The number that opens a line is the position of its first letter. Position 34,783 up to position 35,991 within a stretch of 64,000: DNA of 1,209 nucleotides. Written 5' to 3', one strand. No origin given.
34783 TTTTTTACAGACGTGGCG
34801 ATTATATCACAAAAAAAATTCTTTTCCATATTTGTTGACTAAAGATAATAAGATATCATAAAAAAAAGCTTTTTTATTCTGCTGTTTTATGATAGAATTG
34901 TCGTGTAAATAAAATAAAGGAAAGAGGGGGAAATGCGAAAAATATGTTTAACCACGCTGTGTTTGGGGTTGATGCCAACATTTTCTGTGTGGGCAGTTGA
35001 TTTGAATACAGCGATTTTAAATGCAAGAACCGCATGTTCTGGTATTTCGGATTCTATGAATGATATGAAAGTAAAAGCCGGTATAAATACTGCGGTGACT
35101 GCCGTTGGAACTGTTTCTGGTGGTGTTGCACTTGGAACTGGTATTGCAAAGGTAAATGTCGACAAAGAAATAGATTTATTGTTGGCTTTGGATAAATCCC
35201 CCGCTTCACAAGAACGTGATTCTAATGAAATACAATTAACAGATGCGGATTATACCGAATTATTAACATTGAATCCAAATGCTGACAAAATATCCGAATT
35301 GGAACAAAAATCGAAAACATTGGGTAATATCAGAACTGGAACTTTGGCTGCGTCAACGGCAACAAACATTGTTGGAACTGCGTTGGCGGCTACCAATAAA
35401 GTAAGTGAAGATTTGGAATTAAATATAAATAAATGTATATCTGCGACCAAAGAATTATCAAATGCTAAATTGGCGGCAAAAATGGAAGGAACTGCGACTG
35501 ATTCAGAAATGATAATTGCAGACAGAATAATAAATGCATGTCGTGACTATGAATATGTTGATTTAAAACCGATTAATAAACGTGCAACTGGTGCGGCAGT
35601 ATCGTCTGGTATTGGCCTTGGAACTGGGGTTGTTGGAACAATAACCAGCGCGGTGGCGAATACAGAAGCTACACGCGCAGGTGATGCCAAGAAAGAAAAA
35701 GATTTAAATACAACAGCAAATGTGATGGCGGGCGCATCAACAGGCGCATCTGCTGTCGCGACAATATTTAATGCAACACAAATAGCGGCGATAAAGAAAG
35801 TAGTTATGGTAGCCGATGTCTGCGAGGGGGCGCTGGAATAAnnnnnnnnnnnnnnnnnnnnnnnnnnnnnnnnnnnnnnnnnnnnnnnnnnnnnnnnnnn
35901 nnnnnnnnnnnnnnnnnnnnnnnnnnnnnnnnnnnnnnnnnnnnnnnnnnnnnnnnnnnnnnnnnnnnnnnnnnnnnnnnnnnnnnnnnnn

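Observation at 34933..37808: Translationally coupled pair of secreted proteins, the second with an (SQEQQ)n repeat and a 250-aa coiled coil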

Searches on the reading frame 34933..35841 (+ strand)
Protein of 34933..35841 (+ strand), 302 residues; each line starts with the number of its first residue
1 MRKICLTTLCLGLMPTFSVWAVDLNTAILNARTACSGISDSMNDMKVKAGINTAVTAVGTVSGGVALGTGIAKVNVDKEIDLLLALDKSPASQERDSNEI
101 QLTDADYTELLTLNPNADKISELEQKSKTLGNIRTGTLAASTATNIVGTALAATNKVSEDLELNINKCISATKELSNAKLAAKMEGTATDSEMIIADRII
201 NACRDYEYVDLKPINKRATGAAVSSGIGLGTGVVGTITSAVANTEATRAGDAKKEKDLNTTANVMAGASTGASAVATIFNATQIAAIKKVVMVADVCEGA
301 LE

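Call 7: search_protein_families(library=pfam, proteins=[window:34933-35841:+], max_evalue=0.1)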
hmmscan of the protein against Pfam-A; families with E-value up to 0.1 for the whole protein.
window:34933-35841:+ (302 aa): 0 families

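Call 8: search_protein_families(library=ncbifam, proteins=[window:34933-35841:+], max_evalue=0.1)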
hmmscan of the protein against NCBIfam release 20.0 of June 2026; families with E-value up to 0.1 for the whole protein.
window:34933-35841:+ (302 aa): 1 family
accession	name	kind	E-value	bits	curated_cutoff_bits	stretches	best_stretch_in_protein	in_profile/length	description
NF009564.0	PRK13019.1-4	equivalog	0.026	14.7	143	1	229-257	62-90/101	ATP-dependent Clp protease adapter ClpS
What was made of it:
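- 34933..35841 (+): ORF1, 302 aa: the family-defining exported all-helical protein. Signal peptide aa 1-21; invariant C35, C168, C203, C297. At least 1,452 homologues, no Pfam/NCBIfam family (calls 7, 8).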

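Call 10: find_homologous_proteins(query=window:34933-35841:+)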
Query window:34933-35841:+ (302 aa): 1452 proteins with E <= 0.001 among 8000 candidates; the best 120 are listed.
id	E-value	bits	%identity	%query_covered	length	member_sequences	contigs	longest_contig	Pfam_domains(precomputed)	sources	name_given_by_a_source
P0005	3.4e-180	615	100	100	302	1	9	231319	-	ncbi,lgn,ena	-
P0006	1.7e-178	609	99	100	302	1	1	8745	-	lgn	-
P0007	1.6e-133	462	78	97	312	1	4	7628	-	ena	-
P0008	6.7e-124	430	73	100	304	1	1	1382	-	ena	-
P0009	1.6e-118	413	70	100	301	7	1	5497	-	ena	-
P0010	1.7e-118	413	71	100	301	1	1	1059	-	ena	-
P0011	3.2e-118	412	70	100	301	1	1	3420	-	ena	-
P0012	3.4e-116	405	70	100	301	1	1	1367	-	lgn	-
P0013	9.3e-112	391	69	100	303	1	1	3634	-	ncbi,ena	-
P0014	4.2e-105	369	67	97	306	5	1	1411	-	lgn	-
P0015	1.0e-104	368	67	97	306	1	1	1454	-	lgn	-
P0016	2.9e-104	366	65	100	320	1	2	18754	-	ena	-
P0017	1.3e-103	364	66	97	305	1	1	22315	-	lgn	-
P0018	1.3e-103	364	66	97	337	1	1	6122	-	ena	-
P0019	3.5e-103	363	69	92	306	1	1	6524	-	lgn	-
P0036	2.7e-100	353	63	97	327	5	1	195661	-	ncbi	-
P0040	1.3e-99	351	65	94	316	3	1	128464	-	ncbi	-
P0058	9.1e-90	319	55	100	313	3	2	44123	-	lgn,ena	-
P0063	1.7e-83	298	54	100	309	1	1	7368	-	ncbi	-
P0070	4.2e-81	290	56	97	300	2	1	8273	-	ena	-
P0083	1.1e-76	276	53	100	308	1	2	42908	-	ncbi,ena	-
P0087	2.8e-76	274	52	100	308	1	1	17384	-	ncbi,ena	-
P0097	1.1e-75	272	53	93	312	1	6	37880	-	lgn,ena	-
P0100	3.5e-75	271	53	97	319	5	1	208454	-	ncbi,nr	ncbi:MAG: hypothetical protein R8N24_02465 [Alphaproteobacteria bacterium]|nr:hypothetical protein [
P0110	1.0e-74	269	52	97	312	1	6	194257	-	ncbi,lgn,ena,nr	ncbi:MAG: hypothetical protein IJE79_02355 [Alphaproteobacteria bacterium]|nr:hypothetical protein [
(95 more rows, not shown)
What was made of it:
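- Family size and restriction: >=1,452 homologues, all unnamed 'Alphaproteobacteria bacterium' (call 10).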

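Call 12: find_encoding_contigs(protein=P0005, flank=6000, max_places=6)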
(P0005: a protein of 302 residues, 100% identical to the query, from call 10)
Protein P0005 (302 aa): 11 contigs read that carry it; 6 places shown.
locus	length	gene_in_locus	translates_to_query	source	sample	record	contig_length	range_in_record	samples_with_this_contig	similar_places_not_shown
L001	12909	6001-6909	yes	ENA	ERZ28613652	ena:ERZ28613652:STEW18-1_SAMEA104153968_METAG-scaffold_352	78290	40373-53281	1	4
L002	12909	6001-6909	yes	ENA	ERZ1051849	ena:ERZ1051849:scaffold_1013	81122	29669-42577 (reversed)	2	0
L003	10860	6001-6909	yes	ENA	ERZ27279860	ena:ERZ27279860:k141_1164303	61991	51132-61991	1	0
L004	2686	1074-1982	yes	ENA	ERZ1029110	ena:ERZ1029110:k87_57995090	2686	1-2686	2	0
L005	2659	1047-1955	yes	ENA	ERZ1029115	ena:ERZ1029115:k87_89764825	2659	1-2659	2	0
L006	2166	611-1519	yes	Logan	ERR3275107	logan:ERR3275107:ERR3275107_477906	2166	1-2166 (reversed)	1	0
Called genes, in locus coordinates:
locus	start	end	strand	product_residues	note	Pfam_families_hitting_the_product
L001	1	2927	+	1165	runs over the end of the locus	PF01855:POR_N, PF17147:PFOR_II, PF01558:POR, PF10371:EKR, PF00037:Fer4 (weak), PF12838:Fer4_7, PF13187:Fer4_9, PF02775:TPP_enzyme_C, +7 more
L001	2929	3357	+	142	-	-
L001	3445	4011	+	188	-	PF02559:CarD_TRCF_RID, PF21095:CarD_C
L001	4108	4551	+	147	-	PF00436:SSB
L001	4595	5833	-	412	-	PF06245:DUF1015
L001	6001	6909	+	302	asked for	-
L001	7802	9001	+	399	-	-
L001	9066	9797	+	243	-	-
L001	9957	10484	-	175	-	-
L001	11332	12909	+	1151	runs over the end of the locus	PF03797:Autotransporter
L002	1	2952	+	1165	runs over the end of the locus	PF01855:POR_N, PF17147:PFOR_II, PF01558:POR, PF10371:EKR, PF00037:Fer4 (weak), PF12838:Fer4_7, PF13187:Fer4_9, PF02775:TPP_enzyme_C, +7 more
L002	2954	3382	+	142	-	-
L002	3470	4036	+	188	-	PF02559:CarD_TRCF_RID, PF21095:CarD_C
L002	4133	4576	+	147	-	PF00436:SSB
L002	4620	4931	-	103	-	-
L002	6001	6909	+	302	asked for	-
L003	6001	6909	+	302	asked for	-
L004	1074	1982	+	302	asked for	-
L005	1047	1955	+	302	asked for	-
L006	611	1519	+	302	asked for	-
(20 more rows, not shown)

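Call 18: find_related_loci(query=A2, collection=genome_contigs, flank=6000)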
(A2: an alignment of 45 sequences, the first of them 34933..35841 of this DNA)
Query A2 (302 aa) in genome_contigs; peptide patterns used: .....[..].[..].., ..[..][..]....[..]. (x = any residue, [..] = any of these).
110 stretches matched a pattern; 93 encode a relative of the query (tblastn E <= 1e-3); the best 80 are kept; 80 distinct loci.
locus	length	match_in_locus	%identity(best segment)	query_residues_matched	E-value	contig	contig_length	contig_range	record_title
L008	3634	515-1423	69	1-302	3e-122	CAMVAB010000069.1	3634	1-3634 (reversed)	MAG TPA_asm: uncultured proteobacterium isolate SRR8387716_bin.61_metaWRAP_v1.3_MAG genome assembly, contig: ERZ14209542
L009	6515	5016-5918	71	1-302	2e-114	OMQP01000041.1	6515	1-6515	uncultured proteobacterium isolate RUG791 genome assembly, contig: scaffold_19342, whole genome shotgun sequence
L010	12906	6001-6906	65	10-302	3e-113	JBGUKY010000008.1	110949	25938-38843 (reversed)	MAG: Candidatus Enterousia sp. isolate ruminal_MAG_27 ruminal_MAG_27_contig_0008, whole genome shotgun sequence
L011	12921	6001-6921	63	10-301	3e-97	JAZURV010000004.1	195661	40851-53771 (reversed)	MAG: Candidatus Enterousia sp. isolate T1900044850_TS20190316.MAGScoT_cleanbin_000038 SGB_3006_k141_34778, whole genome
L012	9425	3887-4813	63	3-302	3e-94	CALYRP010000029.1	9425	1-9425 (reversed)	MAG: uncultured proteobacterium isolate SRR7188232_bin.62_metaWRAP_v1.3_MAG genome assembly, contig: ERZ9280833.4455, wh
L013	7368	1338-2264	54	1-302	5e-93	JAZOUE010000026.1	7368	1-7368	MAG: Candidatus Enterousia sp. isolate T1900045534_YK20190228.MAGScoT_cleanbin_000043 SGB_7755_k141_1233232, whole genom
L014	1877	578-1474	53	9-302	1e-94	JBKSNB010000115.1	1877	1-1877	MAG: Alphaproteobacteria bacterium isolate KH370_54 k141_1311428, whole genome shotgun sequence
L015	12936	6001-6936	53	9-301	7e-88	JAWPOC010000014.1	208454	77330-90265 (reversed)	MAG: Alphaproteobacteria bacterium isolate KA0024-133 k141_362941, whole genome shotgun sequence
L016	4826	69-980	61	9-301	8e-87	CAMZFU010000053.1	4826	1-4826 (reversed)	MAG TPA_asm: uncultured proteobacterium isolate SRR10912535_bin.38_metaWRAP_v1.3_MAG genome assembly, contig: ERZ1421001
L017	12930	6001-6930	51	8-301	7e-86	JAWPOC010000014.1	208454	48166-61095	MAG: Alphaproteobacteria bacterium isolate KA0024-133 k141_362941, whole genome shotgun sequence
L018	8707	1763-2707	52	1-302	6e-84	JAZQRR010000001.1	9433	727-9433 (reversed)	MAG: Candidatus Enterousia sp. isolate T1900045224_TC20190220.MAGScoT_cleanbin_000015 SGB_5385_k141_3930694, whole genom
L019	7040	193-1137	51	1-302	3e-84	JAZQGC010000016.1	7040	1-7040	MAG: Candidatus Enterousia sp. isolate T1900044631_TS20190097.MAGScoT_cleanbin_000038 SGB_1040_k141_1588702, whole genom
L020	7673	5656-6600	49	2-302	2e-83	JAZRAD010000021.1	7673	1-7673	MAG: Candidatus Enterousia sp. isolate T1900045145_TC20190139.MAGScoT_cleanbin_000014 SGB_4937_k141_728324, whole genome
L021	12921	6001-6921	51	3-302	6e-83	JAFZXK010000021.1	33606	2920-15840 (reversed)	MAG: Alphaproteobacteria bacterium isolate RGIG8185 Water_buffalos_Rumen-3__c1533188, whole genome shotgun sequence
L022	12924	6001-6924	51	3-301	2e-82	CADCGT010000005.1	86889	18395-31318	MAG: uncultured proteobacterium isolate RUG14636 genome assembly, contig: RUG14636_asm_5, whole genome shotgun sequence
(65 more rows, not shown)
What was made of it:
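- Enterousia or alphaproteobacterial gut/rumen MAGs, with up to 3 copies per genome (call 18). There are several paralogous cassettes per <1 Mb genome (call 18).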

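Call 22: predict_structure(alignment_id=A2)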
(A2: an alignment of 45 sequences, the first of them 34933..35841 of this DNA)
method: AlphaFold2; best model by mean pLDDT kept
length: 302 residues; sequences in the alignment: 45
mean_pLDDT: 76.3   pTM: 0.55
mean pLDDT of the five models: 76.3, 74.8, 74.8, 66.3, 62.2
residues with pLDDT >= 90: 75; 70-90: 141; 50-70: 65; < 50: 21
segments of 3 or more residues with pLDDT < 50: 1-3, 12-19, 93-102
pLDDT, mean of each block of 10 residues (from residue 1): 54 50 89 93 83 72 72 78 69 46 57 62 82 78 73 73 93 96 94 96 92 75 63 74 78 79 72 69 82 93 92
secondary structure, 60 per line:
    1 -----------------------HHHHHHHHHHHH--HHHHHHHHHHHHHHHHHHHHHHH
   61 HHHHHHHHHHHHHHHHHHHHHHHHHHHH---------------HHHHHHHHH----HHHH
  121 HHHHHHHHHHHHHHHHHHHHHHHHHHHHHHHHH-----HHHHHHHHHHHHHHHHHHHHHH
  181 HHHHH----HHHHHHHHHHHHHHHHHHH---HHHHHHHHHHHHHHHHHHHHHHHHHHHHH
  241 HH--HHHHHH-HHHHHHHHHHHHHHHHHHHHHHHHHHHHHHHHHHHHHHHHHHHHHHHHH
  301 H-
elements in order: H24-35 H38-88 H104-112 H117-153 H159-185 H190-208 H212-242 H245-250 H252-301
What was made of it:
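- ORF1 is ~300 aa and all-helical, modelled as long helical hairpins (helices up to 51 residues) (call 22). The model shows no beta-tongue (call 22).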

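Call 24: search_solved_structures(query=A2, max_evalue=10)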
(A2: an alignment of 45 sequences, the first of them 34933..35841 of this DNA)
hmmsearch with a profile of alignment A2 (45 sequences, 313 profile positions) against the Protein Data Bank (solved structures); distinct sequences matched with E-value up to 10: 5.
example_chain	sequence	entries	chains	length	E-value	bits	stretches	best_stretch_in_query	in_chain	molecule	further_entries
6xf2_A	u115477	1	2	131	0.51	12.6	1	77-141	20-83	Nesprin-1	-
5izs_A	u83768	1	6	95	1.8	10.9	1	81-147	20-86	Designed protein 5L6HC3_1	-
9vbs_A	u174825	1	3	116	2.7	10.3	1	82-143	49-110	Isoform a of Allophagy receptor allo-1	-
6ano_B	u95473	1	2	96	3.7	9.8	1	77-135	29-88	CASP8-associated protein 2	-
6aoz_B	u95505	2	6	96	5.4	9.3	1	78-135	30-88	CASP8-associated protein 2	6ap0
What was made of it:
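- On ClyA-family alpha-PFT: The profile of 45 ORF1 homologues against all PDB chain sequences returned only 5 irrelevant coiled-coil hits at E 0.5-5 (call 24).
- Tried and rejected: The ORF1 profile against PDB sequences found nothing (call 24).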

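Call 25: fold_search(model_id=the predicted structure, library=pdb)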
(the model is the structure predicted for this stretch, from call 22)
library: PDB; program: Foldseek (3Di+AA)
matches with E <= 10: 523; with E <= 0.001: 0
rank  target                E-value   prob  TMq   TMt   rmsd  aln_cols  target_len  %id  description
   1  6grj_A                1.5e-01  0.66  0.29  0.26  36.1       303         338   12  Structure of the AhlB pore of the tripartite alpha-pore forming toxin, AHL, from Aeromonas hydrophila. (released 2019-07-03)
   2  6h2f_E                2.0e-01  0.54  0.28  0.26  35.7       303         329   12  Structure of the pre-pore AhlB of the tripartite alpha-pore forming toxin, AHL, from Aeromonas hydrophila. (released 2019-07-10)
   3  5azo                  2.0e-01  0.35  0.21  0.16  21.4       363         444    9  Crystal structure of a membrane protein from Pseudomonas aeruginosa (released 2016-06-08)
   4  6h2f_G                2.4e-01  0.63  0.30  0.28  35.8       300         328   11  Structure of the pre-pore AhlB of the tripartite alpha-pore forming toxin, AHL, from Aeromonas hydrophila. (released 2019-07-10)
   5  6h2f_A                2.9e-01  0.57  0.30  0.28  35.6       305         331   12  Structure of the pre-pore AhlB of the tripartite alpha-pore forming toxin, AHL, from Aeromonas hydrophila. (released 2019-07-10)
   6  7a0g_EEE              3.9e-01  0.21  0.21  0.20  36.6       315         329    9  Structure of the SmhB pore of the tripartite alpha-pore forming toxin, Smh, from Serratia marcescens. (released 2021-03-31)
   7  8cpz_A                3.9e-01  0.16  0.18  0.04  57.2       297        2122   12  Photorhabdus luminescens TcdA1 prepore-to-pore intermediate, K1179W mutant (released 2024-03-13)
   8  7a0g_AAA              4.1e-01  0.25  0.23  0.22  36.0       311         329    9  Structure of the SmhB pore of the tripartite alpha-pore forming toxin, Smh, from Serratia marcescens. (released 2021-03-31)
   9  8r5s_A                4.4e-01  0.21  0.17  0.20  27.2       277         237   11  t113 - De-novo designed soluble homotetramer (released 2024-11-27)
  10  5azp_B                5.5e-01  0.20  0.21  0.15  23.7       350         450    9  Crystal structure of a membrane protein from Pseudomonas aeruginosa (released 2016-06-08)
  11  6iv2_A                5.8e-01  0.16  0.20  0.22  31.2       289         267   11  Crystal structure of a bacterial Bestrophin homolog from Klebsiella pneumoniae with a mutation Y211A (released 2019-11-13)
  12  6h2f_C                6.3e-01  0.25  0.26  0.23  37.2       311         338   13  Structure of the pre-pore AhlB of the tripartite alpha-pore forming toxin, AHL, from Aeromonas hydrophila. (released 2019-07-10)
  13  8cq2_A                6.3e-01  0.13  0.17  0.04  57.8       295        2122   12  Photorhabdus luminescens TcdA1 prepore-to-pore intermediate, C16S, C20S, C870S, T1279C mutant (released 2024-03-13)
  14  7p3r_B                6.3e-01  0.10  0.15  0.14  46.6       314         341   14  Helical structure of the toxin MakA from Vibrio cholera (released 2022-02-23)
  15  4whj_A                6.6e-01  0.12  0.16  0.10  21.7       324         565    9  Myxovirus Resistance Protein 2 (MxB) (released 2014-10-29)
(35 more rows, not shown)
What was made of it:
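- On ClyA-family alpha-PFT: Family members head the Foldseek PDB list, but with E 0.15-1.1 and TM 0.26-0.36 (call 25).
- The Foldseek list for the ORF1 model is headed by AhlB, SmhB, ClyA, MakA, XaxB and PaxB (call 25).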

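Call 36: search_protein_representatives(alignment_id=A2)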
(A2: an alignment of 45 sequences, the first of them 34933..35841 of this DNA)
Query: 45 sequences, 313 profile positions. Proteins with E-value up to 0.001 (for the whole library): 443; up to 1e-10: 370; up to 1e-30: 203. The best 150 are listed.
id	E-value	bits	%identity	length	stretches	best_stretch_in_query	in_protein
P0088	4.6e-126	436.6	-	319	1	5-312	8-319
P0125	4.9e-111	387.3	-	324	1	1-311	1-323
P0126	1.4e-110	385.8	-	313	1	3-313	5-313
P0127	4.1e-108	377.6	-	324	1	1-313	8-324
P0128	2.2e-106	372.0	-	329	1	1-313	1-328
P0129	4.5e-105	367.7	-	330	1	1-313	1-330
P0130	8.1e-105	366.8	-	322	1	1-312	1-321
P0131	1.6e-99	349.4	-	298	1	2-313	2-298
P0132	2.6e-99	348.7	-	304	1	7-313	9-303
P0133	3.9e-99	348.1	-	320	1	1-313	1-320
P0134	1.0e-98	346.8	-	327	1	10-313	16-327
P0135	2.2e-97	342.4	-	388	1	16-312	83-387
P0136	3.3e-97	341.8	-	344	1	1-313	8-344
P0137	7.5e-97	340.6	-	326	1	1-313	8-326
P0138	1.3e-96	339.9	-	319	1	13-313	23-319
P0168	4.5e-82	292.1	-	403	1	3-265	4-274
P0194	3.3e-71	256.4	-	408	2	104-312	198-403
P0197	7.4e-70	252.0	-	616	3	72-312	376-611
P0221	1.2e-59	218.5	-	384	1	20-312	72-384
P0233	9.7e-55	202.3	-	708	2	88-312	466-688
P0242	2.0e-51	191.4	-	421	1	16-312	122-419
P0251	5.7e-46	173.5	-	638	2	75-313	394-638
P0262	1.2e-44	169.1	-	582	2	120-313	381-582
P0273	2.7e-42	161.4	-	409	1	21-312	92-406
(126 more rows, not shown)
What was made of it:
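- There are 443 clusters at 50% identity among 1.84 billion proteins (call 36).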

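Call 37: search_protein_families(library=pfam, proteins=[P0197, P0233, P0251, P0262, P0242, P0273, P0194, P0168, P0135, P0221], max_evalue=0.01)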
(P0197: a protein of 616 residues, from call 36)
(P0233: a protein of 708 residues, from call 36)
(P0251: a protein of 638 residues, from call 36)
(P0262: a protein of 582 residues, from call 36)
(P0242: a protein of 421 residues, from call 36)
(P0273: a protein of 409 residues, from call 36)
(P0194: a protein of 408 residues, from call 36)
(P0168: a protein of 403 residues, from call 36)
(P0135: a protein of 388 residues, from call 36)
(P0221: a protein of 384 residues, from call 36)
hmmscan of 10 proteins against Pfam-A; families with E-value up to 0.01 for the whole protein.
P0197 (616 aa): 4 families
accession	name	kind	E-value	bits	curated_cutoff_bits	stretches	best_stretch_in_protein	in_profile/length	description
PF10498.14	IFT57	-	9e-05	22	40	1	303-399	225-318/360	Intra-flagellar transport protein 57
PF07889.17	DUF1664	-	0.00097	19.6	34.6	0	264-354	35-120/124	Protein of unknown function (DUF1664)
PF12128.14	DUF3584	-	0.003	15.6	31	1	83-349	261-520/1191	Protein of unknown function (DUF3584)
PF10473.14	CENP-F_leu_zip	-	0.0038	17.7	34.5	0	291-363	22-94/140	Leucine-rich repeats of kinetochore protein Cenp-F/LEK1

P0233 (708 aa): 0 families

P0251 (638 aa): 0 families

P0262 (582 aa): 0 families

P0242 (421 aa): 0 families

P0273 (409 aa): 0 families

P0194 (408 aa): 0 families

P0168 (403 aa): 0 families

P0135 (388 aa): 0 families

P0221 (384 aa): 0 families
